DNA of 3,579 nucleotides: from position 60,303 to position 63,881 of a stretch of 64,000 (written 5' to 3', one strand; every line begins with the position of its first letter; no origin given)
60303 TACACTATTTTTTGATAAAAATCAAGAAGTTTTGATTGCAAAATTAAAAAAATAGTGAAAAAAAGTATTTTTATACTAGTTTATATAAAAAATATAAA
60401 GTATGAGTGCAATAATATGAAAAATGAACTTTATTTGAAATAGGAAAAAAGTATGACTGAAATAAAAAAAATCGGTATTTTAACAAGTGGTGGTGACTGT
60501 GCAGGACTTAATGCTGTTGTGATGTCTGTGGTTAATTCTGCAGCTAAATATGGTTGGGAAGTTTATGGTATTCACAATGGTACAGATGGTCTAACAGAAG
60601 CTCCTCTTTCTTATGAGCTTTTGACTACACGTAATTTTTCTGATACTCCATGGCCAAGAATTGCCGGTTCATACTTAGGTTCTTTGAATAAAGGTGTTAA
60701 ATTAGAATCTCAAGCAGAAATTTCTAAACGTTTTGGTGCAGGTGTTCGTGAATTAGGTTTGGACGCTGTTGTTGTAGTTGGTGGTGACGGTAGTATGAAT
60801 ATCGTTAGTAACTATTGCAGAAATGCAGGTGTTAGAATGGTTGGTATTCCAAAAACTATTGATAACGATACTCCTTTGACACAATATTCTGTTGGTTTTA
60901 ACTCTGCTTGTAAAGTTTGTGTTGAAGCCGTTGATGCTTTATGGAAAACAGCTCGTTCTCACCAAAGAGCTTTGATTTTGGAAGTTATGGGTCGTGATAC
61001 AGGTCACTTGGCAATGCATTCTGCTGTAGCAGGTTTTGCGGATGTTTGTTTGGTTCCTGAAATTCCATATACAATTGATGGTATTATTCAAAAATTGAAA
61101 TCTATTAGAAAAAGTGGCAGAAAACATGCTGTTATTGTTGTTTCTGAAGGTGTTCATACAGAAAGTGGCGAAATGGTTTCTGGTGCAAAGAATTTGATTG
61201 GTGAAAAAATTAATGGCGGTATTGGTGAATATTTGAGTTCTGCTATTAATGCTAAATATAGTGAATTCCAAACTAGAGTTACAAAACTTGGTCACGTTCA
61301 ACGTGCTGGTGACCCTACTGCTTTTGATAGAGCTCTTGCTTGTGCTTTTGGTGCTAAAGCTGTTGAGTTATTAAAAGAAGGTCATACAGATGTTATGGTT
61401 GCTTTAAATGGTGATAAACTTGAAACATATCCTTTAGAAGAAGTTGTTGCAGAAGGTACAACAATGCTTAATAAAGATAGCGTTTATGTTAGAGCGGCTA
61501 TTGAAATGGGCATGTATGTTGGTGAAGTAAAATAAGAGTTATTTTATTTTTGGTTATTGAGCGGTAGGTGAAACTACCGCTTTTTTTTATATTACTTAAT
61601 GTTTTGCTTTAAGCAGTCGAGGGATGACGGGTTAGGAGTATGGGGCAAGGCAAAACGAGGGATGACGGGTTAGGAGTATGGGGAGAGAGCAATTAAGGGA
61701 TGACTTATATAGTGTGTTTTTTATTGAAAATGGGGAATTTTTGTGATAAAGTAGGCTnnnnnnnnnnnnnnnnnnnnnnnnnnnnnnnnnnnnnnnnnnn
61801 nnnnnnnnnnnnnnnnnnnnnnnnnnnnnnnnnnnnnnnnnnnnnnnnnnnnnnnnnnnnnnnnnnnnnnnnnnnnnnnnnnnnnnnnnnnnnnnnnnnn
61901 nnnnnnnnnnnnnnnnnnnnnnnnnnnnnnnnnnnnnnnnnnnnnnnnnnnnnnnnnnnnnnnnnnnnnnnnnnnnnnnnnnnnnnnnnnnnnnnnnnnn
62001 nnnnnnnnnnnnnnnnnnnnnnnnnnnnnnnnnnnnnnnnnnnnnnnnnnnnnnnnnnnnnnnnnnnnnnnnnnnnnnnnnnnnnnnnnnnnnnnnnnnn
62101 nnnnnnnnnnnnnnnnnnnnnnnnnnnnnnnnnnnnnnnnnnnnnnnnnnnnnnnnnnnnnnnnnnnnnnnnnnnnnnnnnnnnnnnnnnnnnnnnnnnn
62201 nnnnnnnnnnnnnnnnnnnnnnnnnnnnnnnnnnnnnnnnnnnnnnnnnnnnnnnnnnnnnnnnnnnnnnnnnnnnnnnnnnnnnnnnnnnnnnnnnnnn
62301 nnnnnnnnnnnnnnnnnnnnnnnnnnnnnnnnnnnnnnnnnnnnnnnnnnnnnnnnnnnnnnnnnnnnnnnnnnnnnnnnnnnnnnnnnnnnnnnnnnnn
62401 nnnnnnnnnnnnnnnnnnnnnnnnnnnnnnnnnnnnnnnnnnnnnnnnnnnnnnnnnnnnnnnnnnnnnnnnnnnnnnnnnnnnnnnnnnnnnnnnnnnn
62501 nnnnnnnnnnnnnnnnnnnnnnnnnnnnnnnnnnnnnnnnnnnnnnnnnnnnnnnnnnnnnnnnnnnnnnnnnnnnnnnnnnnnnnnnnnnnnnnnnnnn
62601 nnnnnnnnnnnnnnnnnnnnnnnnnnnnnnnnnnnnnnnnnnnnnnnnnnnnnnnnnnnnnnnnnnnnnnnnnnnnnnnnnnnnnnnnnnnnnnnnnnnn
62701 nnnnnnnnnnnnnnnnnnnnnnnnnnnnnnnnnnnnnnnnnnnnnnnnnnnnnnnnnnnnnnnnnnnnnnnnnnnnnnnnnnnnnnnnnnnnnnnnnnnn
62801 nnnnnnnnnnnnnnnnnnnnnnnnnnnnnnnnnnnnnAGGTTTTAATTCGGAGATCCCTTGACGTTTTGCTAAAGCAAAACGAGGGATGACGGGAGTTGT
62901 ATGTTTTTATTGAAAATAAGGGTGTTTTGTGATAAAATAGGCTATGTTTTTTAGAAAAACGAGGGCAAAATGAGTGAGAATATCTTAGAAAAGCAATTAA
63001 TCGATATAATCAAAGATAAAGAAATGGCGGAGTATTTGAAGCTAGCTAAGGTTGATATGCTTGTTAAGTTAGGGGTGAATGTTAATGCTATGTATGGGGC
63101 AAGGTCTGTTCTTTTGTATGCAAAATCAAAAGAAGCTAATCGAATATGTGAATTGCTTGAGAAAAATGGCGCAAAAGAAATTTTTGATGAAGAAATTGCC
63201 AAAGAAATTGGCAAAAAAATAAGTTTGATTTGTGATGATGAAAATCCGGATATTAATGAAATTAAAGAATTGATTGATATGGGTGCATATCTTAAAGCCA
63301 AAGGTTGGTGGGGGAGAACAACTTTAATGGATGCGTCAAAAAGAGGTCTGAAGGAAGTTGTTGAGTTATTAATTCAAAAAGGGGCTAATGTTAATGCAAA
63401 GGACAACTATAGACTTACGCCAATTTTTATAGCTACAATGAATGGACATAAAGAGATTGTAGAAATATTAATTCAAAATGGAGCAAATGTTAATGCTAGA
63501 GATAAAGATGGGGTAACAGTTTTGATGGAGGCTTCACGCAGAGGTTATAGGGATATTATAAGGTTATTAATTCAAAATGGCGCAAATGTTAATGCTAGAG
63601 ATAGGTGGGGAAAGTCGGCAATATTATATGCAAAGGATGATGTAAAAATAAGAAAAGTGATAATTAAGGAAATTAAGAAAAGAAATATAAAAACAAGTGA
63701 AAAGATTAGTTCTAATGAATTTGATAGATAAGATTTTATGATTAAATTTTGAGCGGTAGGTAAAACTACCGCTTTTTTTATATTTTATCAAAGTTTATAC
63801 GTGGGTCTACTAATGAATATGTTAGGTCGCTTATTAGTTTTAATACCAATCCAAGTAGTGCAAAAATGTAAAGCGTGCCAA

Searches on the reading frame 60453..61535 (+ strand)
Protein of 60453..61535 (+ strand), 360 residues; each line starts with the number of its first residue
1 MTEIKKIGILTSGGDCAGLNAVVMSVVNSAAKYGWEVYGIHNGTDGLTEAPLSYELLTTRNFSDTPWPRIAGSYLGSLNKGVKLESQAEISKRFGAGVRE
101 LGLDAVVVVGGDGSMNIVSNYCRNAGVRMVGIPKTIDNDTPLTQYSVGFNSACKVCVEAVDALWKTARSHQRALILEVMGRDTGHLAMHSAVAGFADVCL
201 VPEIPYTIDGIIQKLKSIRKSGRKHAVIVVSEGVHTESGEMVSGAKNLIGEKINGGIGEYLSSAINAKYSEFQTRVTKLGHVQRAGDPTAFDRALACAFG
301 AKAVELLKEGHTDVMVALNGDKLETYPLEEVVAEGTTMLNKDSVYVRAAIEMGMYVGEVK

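Call 9: search_protein_families(library=pfam, proteins=[window:60453-61535:+], max_evalue=0.01)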
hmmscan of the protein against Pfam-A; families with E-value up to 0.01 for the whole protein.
window:60453-61535:+ (360 aa): 3 families
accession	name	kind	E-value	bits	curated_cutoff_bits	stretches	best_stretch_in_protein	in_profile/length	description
PF00365.25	PFK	-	4.1e-88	295.8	30.9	1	6-307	1-277/277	Phosphofructokinase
PF01513.26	NAD_kinase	-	0.0019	18.9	25.5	1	98-133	68-103/130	ATP-NAD kinase N-terminal domain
PF00781.29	DAGK_cat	-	0.0076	16.3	23.6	0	92-124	45-77/125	Diacylglycerol kinase catalytic domain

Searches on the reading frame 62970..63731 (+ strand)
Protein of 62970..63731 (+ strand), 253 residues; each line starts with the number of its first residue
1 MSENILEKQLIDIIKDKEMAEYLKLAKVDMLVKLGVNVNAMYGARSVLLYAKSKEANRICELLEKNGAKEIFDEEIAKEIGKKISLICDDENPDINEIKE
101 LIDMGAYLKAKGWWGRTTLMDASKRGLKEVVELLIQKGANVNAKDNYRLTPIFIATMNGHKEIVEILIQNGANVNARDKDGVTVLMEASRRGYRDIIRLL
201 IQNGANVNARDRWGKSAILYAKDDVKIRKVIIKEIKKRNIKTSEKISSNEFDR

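Call 9: search_protein_families(library=pfam, proteins=[window:62970-63731:+], max_evalue=0.01)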
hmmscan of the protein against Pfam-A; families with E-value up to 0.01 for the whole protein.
window:62970-63731:+ (253 aa): 9 families
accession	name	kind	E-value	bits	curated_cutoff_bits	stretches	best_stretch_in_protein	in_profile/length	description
PF12796.13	Ank_2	-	2.7e-36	124.4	27.3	3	119-211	1-90/90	Ankyrin repeats (3 copies)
PF00023.36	Ank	-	1.5e-29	100.8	21.1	3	149-179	3-33/33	Ankyrin repeat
PF13637.12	Ank_4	-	7.6e-23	80.5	22.7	3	157-201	6-50/50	Ankyrin repeats (many copies)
PF13857.12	Ank_5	-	1.7e-17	63.7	27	2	167-221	1-56/56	Ankyrin repeats (many copies)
PF13606.12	Ank_3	-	4.3e-17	60.7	22.3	2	149-176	3-30/30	Ankyrin repeat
PF23745.1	ANK_LRRK2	-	2.1e-06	28.1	27.5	0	155-206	38-89/130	LRRK2 ANK repeat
PF24521.3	Ank_KRIT1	-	0.00013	22.1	80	0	183-205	48-70/149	KRIT1 ankyrin-repeats domain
PF22194.2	F-93_WHD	-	0.0016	18.9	28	0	193-215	32-53/62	F-93, winged-helix domain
PF03720.21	UDPG_MGDP_dh_C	-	0.0062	17.3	30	0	194-229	20-56/103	UDP-glucose/GDP-mannose dehydrogenase family, UDP binding domain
